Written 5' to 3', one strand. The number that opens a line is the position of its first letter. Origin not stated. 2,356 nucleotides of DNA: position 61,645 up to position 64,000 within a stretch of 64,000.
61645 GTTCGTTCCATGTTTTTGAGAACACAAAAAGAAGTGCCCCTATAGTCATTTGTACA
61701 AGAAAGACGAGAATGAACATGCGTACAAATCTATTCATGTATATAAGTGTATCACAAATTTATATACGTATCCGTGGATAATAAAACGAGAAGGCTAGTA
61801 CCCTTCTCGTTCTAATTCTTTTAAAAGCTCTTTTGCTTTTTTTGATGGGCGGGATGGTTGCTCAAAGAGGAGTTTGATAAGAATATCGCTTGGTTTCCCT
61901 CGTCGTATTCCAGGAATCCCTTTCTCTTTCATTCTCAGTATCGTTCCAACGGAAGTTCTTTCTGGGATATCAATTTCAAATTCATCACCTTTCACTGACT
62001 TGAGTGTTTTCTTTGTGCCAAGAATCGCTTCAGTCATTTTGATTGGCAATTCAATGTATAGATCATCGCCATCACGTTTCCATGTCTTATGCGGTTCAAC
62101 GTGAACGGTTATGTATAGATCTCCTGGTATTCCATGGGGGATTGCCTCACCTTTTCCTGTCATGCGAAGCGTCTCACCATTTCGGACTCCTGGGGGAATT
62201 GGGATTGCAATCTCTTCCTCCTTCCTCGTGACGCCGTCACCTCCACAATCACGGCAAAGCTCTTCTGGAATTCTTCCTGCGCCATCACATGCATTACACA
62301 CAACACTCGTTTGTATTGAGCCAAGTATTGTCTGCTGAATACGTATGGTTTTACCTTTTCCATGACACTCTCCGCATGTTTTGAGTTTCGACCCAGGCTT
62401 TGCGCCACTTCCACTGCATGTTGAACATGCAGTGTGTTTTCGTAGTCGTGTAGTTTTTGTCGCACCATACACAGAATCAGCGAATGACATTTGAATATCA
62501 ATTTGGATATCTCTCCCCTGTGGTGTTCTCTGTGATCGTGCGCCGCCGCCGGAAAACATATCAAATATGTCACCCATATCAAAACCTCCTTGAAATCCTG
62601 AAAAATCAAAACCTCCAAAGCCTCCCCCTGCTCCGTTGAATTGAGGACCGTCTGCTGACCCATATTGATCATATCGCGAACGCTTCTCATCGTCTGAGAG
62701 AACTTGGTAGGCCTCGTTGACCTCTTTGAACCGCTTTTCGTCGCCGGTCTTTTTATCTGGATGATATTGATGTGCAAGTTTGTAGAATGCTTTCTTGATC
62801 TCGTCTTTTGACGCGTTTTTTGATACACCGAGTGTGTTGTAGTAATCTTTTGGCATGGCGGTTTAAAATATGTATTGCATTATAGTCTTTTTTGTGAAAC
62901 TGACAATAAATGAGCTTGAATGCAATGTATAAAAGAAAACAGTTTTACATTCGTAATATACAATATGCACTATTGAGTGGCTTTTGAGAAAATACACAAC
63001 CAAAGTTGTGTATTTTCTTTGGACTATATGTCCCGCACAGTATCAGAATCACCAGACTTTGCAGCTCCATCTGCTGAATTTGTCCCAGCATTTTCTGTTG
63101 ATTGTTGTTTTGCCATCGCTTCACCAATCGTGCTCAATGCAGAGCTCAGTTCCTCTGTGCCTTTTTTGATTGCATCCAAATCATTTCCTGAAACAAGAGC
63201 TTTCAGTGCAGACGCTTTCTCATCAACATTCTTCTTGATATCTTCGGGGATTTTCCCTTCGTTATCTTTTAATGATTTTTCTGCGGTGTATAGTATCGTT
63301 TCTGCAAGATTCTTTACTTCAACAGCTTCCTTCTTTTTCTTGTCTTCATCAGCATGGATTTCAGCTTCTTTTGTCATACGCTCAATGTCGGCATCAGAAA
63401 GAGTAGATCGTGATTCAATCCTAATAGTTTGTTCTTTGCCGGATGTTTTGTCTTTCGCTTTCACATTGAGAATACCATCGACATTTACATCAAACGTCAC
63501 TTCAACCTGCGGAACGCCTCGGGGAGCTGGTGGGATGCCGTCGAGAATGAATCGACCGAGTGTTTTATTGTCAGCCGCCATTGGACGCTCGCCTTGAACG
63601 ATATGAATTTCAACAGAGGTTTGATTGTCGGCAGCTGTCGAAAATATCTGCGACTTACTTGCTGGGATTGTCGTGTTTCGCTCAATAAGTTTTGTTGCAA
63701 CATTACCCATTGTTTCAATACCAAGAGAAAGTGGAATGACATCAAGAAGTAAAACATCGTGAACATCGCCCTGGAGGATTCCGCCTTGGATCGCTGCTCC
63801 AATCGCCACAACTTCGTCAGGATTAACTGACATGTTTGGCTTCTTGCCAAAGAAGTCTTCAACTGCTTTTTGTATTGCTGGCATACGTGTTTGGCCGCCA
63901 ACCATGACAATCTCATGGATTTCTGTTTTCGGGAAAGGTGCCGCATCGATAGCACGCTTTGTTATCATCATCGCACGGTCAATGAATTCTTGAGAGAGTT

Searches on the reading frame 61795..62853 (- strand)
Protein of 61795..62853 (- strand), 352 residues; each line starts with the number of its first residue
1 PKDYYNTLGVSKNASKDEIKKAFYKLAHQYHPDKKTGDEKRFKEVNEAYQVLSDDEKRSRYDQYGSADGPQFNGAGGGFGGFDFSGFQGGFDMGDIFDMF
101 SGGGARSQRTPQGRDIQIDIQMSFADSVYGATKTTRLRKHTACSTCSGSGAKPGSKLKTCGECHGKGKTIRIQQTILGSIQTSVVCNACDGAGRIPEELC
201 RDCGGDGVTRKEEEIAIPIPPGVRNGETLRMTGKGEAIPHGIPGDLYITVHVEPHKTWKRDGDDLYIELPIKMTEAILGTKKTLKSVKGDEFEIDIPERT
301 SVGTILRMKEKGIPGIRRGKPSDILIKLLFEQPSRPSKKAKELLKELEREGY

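Call 95: search_protein_families(library=pfam, proteins=[window:61795-62853:-], max_evalue=0.0001)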
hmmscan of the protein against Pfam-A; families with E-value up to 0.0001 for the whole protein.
window:61795-62853:- (352 aa): 3 families
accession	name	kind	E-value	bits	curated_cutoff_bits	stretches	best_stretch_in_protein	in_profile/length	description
PF01556.23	DnaJ_C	-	1.3e-37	129.6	26.6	1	116-329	1-148/152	DnaJ C terminal domain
PF00226.36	DnaJ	-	3.5e-25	88.3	27.8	1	3-62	1-63/63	DnaJ domain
PF00684.25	DnaJ_CXXCXGXG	-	2.6e-15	56.9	32.7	1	143-207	1-65/65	DnaJ central domain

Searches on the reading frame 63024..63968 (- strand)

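Call 95: search_protein_families(library=pfam, proteins=[window:63024-63968:-], max_evalue=0.0001)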
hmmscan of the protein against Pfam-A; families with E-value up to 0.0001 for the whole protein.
window:63024-63968:- (314 aa): 1 family
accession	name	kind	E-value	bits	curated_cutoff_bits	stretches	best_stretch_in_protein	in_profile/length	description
PF00012.26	HSP70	-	5e-106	355.7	20.6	1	4-286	314-598/599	Hsp70 protein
